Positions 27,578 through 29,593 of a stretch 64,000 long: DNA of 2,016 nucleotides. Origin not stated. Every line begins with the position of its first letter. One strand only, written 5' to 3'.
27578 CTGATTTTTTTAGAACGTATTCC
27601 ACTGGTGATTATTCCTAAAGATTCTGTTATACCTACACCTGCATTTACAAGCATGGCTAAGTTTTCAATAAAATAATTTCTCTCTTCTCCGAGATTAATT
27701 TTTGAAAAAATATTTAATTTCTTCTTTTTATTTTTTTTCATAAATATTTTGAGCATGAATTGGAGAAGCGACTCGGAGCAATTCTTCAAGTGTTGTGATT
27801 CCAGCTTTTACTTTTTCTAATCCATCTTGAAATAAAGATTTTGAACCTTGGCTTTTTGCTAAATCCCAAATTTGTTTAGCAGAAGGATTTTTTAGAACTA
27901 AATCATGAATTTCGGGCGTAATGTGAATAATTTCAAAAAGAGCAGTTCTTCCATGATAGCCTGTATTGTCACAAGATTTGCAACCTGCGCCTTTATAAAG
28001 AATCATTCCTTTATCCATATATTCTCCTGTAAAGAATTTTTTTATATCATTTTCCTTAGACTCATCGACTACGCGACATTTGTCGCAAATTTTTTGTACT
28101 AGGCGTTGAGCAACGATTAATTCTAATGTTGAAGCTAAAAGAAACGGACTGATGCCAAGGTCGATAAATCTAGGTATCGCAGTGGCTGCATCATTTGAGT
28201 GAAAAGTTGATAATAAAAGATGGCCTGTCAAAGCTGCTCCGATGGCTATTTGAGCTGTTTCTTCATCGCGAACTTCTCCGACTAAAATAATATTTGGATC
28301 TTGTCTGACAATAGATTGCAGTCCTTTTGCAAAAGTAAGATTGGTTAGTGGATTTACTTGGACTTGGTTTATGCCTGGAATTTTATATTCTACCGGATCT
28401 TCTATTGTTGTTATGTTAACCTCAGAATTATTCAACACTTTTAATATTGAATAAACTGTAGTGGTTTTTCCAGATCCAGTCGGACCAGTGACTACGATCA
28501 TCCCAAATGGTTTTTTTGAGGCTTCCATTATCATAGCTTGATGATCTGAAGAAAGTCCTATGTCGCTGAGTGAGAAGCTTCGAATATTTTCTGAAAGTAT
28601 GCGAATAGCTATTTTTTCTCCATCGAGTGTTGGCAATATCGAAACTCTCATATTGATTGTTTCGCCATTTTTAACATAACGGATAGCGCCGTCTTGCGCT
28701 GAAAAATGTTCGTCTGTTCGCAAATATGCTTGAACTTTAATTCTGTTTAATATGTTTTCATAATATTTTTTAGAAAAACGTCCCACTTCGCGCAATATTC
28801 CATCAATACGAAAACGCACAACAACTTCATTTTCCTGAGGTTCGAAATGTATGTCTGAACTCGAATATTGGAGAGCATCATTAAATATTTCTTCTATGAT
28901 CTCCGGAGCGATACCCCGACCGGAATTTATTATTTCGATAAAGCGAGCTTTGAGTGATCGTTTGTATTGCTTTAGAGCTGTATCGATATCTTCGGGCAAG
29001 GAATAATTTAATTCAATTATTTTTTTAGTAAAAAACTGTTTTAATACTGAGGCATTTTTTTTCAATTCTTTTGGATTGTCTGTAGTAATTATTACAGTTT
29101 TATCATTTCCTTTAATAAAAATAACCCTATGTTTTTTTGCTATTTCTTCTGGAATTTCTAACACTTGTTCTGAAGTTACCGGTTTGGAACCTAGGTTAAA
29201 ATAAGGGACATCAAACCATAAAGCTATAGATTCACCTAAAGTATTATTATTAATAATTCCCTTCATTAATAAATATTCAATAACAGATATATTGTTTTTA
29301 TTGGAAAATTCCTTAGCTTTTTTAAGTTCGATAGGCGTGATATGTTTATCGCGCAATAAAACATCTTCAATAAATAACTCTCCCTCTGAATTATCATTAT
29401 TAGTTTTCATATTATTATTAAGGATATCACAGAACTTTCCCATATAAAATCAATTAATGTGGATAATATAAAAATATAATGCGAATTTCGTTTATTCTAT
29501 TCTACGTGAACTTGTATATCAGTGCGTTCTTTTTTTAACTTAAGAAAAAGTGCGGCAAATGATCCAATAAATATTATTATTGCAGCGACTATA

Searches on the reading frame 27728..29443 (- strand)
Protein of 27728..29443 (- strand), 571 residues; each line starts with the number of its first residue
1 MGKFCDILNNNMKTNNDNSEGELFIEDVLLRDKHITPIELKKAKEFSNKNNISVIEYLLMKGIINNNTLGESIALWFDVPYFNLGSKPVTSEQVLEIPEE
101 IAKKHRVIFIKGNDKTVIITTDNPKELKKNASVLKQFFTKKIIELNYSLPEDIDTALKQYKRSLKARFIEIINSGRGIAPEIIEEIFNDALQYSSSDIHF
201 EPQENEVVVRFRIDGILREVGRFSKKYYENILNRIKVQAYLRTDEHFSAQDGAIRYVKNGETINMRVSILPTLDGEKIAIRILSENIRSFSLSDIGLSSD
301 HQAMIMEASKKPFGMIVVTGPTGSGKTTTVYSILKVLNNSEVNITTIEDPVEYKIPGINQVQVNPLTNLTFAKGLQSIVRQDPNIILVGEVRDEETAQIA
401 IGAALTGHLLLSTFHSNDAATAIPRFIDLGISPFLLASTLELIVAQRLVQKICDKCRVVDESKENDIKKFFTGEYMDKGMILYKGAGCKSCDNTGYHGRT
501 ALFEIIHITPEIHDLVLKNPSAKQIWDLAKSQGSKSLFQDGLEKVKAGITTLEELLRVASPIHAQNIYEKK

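Call 19: search_protein_families(library=ncbifam, proteins=[window:27728-29443:-], max_evalue=0.00001)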
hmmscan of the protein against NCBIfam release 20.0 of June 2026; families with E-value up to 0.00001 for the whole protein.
window:27728-29443:- (571 aa): 17 families
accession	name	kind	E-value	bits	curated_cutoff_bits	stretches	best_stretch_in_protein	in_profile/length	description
TIGR02538.1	type_IV_pilB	equivalog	3e-147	491.6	675.65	2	182-559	184-562/564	type IV-A pilus assembly ATPase PilB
TIGR02533.1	type_II_gspE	equivalog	8.1e-139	463.4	630.25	1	182-558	112-485/486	type II secretion system ATPase GspE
NF007755.0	PRK10436.1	equivalog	5.4e-124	414.4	617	1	99-560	11-460/465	type II secretion system protein GspE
NF053534.1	T4PilAsmATPsTfpB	equivalog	6.2e-119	398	850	1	182-559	204-582/584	type IV pilus assembly ATPase TfpB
NF041000.1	ATPase_ComGA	equivalog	1.3e-73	247.3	300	1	185-450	2-266/267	competence type IV pilus ATPase ComGA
TIGR01420.1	pilT_fam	subfamily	4.5e-50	170.8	319.1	1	183-458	2-277/343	PilT/PilU family type 4a pilus ATPase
TIGR02525.1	plasmid_TraJ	equivalog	6.2e-25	87.9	368.3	1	277-450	119-299/372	plasmid transfer ATPase TraJ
TIGR02524.1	dot_icm_DotB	equivalog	3.2e-20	72.7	463.3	1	274-452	101-288/358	Dot/Icm type IV secretion system ATPase DotB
NF058587.1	archaellum_moto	equivalog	1e-18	67.4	550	1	316-452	278-420/527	archaellum flagellar ATPase motor FlaI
NF010469.0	PRK13894.1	subfamily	6.8e-14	51.9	508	1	295-429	131-267/320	conjugal transfer ATPase TrbB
TIGR02782.1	TrbB_P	equivalog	1.5e-13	50.7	304.55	1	310-427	133-253/303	P-type conjugative transfer ATPase TrbB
TIGR02788.1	VirB11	equivalog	1.7e-13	50.3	249.95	1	315-430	146-266/308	P-type DNA transfer ATPase VirB11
NF010407.0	PRK13833.1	subfamily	1e-12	48.2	499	1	300-429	131-262/323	conjugal transfer protein TrbB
TIGR03819.1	heli_sec_ATPase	hypoth_equivalog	1.3e-10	41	373.15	1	231-440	99-311/340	TadA family conjugal transfer-associated ATPase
NF053672.1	bindosome_BasE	exception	1.9e-10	40.1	1000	1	310-435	269-396/512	bindosome assembly system ATPase subunit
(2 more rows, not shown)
